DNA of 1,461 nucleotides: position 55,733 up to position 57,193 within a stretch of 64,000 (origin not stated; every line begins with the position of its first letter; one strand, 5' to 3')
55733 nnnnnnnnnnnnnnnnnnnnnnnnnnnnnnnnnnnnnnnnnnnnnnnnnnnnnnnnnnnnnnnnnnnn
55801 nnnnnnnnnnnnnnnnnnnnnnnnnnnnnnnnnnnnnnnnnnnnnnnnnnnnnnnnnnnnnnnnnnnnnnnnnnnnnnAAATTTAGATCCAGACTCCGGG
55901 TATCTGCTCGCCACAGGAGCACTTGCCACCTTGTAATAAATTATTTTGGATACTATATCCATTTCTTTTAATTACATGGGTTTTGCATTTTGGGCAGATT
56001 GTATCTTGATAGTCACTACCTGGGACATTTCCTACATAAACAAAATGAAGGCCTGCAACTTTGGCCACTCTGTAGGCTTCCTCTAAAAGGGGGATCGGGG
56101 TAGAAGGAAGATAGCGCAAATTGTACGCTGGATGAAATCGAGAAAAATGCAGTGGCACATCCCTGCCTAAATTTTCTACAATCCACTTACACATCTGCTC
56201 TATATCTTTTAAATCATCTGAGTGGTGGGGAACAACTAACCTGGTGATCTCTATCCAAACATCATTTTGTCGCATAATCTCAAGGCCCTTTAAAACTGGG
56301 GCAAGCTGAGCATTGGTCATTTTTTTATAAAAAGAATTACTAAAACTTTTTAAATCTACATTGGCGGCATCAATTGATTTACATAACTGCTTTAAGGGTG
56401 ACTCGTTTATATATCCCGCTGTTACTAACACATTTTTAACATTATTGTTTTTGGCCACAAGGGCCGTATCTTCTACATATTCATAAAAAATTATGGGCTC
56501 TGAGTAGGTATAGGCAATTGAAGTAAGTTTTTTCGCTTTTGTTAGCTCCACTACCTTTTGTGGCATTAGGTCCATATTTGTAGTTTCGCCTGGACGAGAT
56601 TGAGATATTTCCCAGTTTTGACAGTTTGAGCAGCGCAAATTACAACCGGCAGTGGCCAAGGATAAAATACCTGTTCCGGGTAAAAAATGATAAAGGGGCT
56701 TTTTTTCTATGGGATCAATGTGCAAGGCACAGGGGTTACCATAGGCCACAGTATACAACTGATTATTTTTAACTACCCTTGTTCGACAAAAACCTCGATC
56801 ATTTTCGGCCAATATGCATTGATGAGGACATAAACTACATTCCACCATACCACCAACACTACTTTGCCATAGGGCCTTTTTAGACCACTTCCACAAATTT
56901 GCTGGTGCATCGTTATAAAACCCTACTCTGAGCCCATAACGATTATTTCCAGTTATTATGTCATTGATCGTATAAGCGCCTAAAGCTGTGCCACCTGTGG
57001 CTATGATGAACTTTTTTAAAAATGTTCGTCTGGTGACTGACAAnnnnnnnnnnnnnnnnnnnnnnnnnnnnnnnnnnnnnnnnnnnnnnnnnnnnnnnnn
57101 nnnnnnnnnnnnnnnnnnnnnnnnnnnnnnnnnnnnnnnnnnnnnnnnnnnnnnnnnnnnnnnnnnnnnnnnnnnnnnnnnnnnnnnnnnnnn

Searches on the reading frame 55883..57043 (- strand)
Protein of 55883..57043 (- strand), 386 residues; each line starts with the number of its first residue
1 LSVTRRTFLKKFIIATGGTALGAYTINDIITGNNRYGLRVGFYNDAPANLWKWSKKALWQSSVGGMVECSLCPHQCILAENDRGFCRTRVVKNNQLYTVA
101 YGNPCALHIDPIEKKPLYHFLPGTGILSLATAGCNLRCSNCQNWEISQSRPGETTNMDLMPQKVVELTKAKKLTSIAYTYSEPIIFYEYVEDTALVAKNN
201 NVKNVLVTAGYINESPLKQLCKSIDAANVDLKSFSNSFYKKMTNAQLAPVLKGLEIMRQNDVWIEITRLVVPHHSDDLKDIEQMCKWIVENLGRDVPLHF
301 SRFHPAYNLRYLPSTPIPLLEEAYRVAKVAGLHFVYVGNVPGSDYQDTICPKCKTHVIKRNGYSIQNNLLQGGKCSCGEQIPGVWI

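Call 3: search_protein_families(library=ncbifam, proteins=[window:55883-57043:-], max_evalue=0.01)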
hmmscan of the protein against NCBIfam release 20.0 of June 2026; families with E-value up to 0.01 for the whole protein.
window:55883-57043:- (386 aa): 26 families (the best 25 are shown)
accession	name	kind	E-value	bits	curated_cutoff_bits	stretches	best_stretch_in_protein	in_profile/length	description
TIGR04337.1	AmmeMemoSam_rS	hypoth_equivalog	5.9e-116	387.1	220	1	58-385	3-333/349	AmmeMemoRadiSam system radical SAM enzyme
TIGR02493.1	PFLA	equivalog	4.5e-17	62.2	231.75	1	129-288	20-183/235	pyruvate formate-lyase-activating protein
TIGR02495.1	NrdG2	equivalog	4.2e-14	52.3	131.15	1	130-291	22-183/193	anaerobic ribonucleoside-triphosphate reductase activating protein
TIGR04041.1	activase_YjjW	hypoth_equivalog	1.9e-13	50.4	250.2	1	182-306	118-241/276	YjjW family glycine radical enzyme activase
NF048010.1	SfplDhtActHpsHDes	equivalog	3.6e-11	42.4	430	1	181-304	140-264/298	(2S)-3-sulfopropanediol dehydratase activating enzyme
TIGR02494.1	PFLE_PFLC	subfamily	6.6e-10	38.7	174.35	1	182-305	133-256/293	glycyl-radical enzyme activating protein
NF008356.0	PRK11145.1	equivalog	7.5e-10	38.5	375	1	131-289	27-189/246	pyruvate formate lyase 1-activating protein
TIGR02666.1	moaA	equivalog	4.7e-08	32.4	284.05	1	131-290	17-182/336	GTP 3',8-cyclase MoaA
NF043069.1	T4HPD_activ_SAM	equivalog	1.9e-07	30.8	425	1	178-290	129-241/299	trans-4-hydroxy-L-proline dehydratase activase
TIGR04003.1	rSAM_BssD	equivalog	5.1e-07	29.1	496.45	1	180-289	135-245/314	[benzylsuccinate synthase]-activating enzyme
NF048008.1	SfplDhtActHpfHKleb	equivalog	1e-06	28.3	500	1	181-296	135-250/308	(2S)-3-sulfopropanediol dehydratase activating enzyme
NF033717.2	HPDL_rSAM_activ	equivalog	1.8e-06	27.5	420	1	176-287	134-247/311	4-hydroxyphenylacetate decarboxylase activase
TIGR04317.1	W_rSAM_matur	equivalog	7.2e-06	25.3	380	1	131-260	11-139/349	tungsten cofactor oxidoreductase radical SAM maturase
TIGR04395.1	cutC_activ_rSAM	equivalog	8.1e-06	25.3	360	1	184-289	141-246/309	choline TMA-lyase-activating enzyme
TIGR03963.1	rSAM_QueE_Clost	equivalog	1e-05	25.3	260.1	1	131-247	26-138/219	putative 7-carboxy-7-deazaguanine synthase QueE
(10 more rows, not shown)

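Call 4: search_protein_families(library=pfam, proteins=[window:55883-57043:-], max_evalue=0.01)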
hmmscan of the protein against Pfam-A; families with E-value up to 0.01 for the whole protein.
window:55883-57043:- (386 aa): 2 families
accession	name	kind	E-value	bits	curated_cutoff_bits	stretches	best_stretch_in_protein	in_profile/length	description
PF04055.27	Radical_SAM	-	1.4e-16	61.5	29.5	1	131-287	4-165/166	Radical SAM superfamily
PF13353.11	Fer4_12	-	5.5e-06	27.2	22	1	124-225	4-110/137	4Fe-4S single cluster domain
